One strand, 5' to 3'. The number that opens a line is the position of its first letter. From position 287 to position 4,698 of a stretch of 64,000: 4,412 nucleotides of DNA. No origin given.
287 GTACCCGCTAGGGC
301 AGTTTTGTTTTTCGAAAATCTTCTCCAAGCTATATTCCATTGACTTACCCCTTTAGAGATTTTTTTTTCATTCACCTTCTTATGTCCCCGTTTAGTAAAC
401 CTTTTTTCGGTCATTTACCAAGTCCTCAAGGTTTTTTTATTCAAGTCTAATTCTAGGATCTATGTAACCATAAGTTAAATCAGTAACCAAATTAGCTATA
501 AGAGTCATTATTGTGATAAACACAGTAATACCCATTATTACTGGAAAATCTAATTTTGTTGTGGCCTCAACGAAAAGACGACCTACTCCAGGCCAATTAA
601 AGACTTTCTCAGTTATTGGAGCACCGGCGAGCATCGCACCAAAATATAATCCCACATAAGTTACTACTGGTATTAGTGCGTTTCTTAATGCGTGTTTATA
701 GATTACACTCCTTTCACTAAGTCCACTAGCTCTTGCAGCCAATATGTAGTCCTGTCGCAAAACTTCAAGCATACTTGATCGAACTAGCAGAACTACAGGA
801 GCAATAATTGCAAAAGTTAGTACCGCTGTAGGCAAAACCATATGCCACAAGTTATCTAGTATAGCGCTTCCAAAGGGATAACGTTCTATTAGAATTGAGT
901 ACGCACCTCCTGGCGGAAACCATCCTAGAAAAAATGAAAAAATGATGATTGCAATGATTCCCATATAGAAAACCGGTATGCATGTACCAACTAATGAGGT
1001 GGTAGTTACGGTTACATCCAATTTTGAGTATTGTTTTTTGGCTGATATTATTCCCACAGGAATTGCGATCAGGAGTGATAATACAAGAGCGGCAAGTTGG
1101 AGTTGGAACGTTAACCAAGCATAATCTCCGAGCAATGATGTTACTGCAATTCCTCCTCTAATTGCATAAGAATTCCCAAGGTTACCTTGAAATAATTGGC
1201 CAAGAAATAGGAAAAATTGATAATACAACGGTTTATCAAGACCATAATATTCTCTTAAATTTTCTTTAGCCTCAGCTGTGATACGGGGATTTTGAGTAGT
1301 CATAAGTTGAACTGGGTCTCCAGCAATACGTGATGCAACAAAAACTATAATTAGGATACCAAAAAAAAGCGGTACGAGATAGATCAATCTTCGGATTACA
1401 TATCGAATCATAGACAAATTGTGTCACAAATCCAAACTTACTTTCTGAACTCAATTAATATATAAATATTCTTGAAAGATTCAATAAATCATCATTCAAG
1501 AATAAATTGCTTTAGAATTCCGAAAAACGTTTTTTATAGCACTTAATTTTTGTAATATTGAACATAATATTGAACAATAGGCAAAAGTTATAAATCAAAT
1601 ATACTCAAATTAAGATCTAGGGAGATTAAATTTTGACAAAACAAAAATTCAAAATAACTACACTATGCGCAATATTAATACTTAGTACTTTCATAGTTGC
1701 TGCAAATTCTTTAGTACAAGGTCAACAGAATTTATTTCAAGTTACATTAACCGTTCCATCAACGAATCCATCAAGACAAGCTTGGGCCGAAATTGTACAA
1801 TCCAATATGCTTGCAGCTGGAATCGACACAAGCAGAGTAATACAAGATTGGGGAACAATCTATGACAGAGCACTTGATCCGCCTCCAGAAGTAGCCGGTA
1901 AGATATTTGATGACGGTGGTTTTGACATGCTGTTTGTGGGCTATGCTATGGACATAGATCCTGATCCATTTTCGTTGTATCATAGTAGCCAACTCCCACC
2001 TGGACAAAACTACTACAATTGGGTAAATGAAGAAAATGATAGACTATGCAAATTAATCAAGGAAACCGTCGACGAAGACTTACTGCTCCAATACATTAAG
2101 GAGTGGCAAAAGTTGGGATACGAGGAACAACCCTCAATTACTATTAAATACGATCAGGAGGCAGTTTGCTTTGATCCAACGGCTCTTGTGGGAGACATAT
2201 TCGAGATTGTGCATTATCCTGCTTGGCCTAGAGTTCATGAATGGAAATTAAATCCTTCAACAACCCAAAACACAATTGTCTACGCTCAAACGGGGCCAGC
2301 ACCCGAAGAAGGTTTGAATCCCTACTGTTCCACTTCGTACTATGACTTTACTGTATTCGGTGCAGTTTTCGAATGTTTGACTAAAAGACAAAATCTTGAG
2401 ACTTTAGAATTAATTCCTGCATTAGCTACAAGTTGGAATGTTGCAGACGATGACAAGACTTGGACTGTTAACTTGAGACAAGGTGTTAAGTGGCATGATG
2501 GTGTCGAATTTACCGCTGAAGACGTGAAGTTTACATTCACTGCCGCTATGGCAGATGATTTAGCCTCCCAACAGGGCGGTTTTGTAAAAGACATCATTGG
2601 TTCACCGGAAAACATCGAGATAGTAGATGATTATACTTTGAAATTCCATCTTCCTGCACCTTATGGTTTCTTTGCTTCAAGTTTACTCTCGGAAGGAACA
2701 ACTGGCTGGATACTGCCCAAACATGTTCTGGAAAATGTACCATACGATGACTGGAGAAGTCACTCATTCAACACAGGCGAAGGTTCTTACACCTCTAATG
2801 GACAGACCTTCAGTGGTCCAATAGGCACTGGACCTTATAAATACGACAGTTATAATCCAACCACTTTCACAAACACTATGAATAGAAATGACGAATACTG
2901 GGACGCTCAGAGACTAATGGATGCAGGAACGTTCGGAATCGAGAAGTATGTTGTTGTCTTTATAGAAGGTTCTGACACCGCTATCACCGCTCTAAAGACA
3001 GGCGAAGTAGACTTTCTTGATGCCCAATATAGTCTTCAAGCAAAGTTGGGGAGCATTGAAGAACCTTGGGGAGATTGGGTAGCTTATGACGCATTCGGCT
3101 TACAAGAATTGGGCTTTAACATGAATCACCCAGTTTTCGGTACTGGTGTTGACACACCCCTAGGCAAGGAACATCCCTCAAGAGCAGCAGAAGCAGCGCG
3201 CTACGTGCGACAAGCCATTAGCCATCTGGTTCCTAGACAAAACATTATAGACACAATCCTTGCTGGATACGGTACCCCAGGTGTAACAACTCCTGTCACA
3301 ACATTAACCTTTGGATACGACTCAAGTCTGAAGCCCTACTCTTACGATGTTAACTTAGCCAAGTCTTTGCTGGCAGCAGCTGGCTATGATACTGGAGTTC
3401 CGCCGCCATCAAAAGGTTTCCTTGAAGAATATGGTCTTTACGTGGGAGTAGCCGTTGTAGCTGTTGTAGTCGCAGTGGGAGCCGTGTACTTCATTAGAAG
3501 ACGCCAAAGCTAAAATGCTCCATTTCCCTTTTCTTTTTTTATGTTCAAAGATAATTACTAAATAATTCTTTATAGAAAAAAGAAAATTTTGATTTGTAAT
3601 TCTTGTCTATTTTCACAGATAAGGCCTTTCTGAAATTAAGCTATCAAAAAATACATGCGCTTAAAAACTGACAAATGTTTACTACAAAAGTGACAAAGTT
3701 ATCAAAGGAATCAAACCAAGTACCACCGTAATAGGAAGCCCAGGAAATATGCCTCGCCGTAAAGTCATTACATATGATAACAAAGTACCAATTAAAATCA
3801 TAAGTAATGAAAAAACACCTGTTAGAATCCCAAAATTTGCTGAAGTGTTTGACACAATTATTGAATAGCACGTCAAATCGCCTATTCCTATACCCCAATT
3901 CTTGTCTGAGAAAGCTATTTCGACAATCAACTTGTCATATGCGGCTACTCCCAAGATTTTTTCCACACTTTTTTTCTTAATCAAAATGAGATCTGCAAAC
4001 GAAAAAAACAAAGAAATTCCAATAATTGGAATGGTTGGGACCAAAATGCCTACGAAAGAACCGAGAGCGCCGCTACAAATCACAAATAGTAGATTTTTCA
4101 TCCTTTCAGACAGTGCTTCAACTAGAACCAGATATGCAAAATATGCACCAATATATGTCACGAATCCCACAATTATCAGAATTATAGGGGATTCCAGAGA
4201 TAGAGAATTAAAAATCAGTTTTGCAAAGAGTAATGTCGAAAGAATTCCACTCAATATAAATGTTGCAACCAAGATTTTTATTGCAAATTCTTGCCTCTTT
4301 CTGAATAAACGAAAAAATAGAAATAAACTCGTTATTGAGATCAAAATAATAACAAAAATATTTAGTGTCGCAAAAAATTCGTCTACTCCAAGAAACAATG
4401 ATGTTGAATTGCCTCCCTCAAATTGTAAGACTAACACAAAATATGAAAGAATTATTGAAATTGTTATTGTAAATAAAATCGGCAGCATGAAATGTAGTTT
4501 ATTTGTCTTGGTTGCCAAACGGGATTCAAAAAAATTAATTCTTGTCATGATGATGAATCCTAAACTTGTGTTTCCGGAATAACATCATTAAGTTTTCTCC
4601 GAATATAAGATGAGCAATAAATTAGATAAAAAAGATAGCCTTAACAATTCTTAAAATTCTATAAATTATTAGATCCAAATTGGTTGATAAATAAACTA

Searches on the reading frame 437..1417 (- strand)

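Call 29: search_protein_families(library=pfam, proteins=[window:437-1417:-], max_evalue=0.0001)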
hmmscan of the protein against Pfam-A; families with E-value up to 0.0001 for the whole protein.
window:437-1417:- (326 aa): 2 families
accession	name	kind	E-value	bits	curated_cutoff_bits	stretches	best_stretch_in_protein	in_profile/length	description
PF00528.27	BPD_transp_1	-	4.6e-40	137.8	26.4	1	118-324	1-183/184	Binding-protein-dependent transport system inner membrane component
PF19300.4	BPD_transp_1_N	-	3.4e-06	27.6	23.8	1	3-79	1-76/114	Binding-prot-dependent transport system membrane comp, N-term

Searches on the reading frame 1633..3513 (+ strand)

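Call 29: search_protein_families(library=pfam, proteins=[window:1633-3513:+], max_evalue=0.0001)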
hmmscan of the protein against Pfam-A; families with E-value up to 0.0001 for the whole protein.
window:1633-3513:+ (626 aa): 1 family
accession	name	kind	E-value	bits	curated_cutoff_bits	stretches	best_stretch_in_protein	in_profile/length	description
PF00496.27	SBP_bac_5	-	8.3e-67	226.3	32.4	1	259-588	1-281/368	Bacterial extracellular solute-binding proteins, family 5 Middle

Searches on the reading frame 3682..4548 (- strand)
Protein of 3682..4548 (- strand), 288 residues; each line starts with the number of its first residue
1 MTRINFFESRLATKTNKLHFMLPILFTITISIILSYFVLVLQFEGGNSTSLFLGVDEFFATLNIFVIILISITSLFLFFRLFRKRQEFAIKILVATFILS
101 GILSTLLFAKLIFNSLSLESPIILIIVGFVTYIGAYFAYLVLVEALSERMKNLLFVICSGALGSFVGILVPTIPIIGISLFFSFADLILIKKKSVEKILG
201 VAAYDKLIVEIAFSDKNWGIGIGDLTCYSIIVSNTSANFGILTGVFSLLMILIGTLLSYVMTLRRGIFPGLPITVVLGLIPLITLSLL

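Call 29: search_protein_families(library=pfam, proteins=[window:3682-4548:-], max_evalue=0.0001)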
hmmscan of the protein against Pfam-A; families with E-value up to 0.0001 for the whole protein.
window:3682-4548:- (288 aa): 1 family
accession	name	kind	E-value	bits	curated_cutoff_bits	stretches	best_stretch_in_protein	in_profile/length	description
PF01080.22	Presenilin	-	2.6e-05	23.6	34.3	1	220-283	334-398/408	Presenilin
